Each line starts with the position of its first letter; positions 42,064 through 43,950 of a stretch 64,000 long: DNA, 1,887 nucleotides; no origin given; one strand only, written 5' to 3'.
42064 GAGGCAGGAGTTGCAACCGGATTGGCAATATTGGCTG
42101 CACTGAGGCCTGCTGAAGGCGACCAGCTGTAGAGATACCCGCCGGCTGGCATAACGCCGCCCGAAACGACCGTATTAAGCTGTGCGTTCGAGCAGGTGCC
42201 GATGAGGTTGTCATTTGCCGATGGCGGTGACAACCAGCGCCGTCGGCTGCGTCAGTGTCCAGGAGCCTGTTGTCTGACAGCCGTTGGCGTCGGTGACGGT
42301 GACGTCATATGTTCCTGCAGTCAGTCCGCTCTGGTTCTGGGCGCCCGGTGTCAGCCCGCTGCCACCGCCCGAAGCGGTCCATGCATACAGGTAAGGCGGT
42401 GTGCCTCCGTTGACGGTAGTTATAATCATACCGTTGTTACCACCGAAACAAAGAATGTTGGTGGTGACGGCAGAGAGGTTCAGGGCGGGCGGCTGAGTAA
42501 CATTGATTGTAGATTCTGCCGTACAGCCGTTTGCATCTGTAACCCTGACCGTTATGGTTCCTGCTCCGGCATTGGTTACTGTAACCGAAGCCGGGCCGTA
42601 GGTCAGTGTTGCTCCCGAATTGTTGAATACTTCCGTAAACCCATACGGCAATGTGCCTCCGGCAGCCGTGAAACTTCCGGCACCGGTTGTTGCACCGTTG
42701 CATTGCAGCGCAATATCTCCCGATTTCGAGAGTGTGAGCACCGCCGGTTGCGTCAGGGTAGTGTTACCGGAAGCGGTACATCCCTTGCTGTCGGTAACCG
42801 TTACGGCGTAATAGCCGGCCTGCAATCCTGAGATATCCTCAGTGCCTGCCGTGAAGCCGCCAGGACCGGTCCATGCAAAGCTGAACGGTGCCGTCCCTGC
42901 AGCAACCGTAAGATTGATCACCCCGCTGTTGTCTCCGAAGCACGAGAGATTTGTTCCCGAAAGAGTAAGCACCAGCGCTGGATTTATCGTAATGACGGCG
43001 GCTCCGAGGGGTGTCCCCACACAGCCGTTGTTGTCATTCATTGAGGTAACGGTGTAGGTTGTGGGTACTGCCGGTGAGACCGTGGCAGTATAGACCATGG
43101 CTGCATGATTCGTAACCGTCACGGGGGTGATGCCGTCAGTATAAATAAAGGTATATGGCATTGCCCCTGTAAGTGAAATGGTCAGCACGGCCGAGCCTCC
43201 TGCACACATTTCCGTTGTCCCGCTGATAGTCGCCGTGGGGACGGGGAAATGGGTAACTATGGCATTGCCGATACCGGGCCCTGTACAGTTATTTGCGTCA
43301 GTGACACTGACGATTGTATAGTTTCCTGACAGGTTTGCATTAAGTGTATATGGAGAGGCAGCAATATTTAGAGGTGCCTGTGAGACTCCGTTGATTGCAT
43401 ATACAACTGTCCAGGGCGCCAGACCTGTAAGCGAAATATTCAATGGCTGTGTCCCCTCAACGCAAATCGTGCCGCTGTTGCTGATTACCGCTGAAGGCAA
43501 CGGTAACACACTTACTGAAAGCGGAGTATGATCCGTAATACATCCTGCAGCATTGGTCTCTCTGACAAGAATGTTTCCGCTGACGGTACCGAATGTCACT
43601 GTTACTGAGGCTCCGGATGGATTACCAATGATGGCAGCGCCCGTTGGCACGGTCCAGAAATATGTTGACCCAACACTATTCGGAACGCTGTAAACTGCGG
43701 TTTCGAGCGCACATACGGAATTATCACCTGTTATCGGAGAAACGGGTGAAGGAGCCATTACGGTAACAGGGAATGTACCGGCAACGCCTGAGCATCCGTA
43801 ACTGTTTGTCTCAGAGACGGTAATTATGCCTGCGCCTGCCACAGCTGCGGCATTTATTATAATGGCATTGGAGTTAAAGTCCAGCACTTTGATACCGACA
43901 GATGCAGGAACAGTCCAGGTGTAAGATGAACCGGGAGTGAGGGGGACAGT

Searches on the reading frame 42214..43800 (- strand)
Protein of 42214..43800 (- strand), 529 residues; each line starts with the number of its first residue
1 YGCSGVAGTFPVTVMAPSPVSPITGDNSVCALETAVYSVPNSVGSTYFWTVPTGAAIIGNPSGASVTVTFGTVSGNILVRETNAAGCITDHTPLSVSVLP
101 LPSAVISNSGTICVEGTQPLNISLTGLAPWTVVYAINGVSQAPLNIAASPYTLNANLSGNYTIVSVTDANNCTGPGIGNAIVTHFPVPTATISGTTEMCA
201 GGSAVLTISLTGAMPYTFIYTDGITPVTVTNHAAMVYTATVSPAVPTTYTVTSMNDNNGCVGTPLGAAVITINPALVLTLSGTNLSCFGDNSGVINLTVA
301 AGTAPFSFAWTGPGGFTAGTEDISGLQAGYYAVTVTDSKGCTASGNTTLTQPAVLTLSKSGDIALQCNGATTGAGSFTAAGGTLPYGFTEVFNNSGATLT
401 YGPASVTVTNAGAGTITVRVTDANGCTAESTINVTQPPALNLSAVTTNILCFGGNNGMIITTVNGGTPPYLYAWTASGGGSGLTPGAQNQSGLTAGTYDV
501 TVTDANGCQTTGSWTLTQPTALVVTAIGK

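Call 53: search_protein_families(library=pfam, max_evalue=0.00001, proteins=[window:42214-43800:-])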
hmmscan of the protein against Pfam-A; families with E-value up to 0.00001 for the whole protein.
window:42214-43800:- (529 aa): 4 families
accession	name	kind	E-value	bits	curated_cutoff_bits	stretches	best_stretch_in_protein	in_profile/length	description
PF13573.12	SprB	-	5.7e-16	58.3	28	2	444-477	2-35/37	SprB repeat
PF19408.5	PKD_6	-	3.4e-15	56.6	25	1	17-91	2-78/82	PKD-like domain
PF24312.1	Ig-like_POM152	-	1.5e-08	35.3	27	0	117-174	22-81/89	Nucleoporin POM152, Ig-like domain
PF24527.1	Ig-like_Pom152_9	-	2.2e-07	31.5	27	0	118-172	16-71/80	Nucleoporin pom152-like, ninth immunoglobulin-like domain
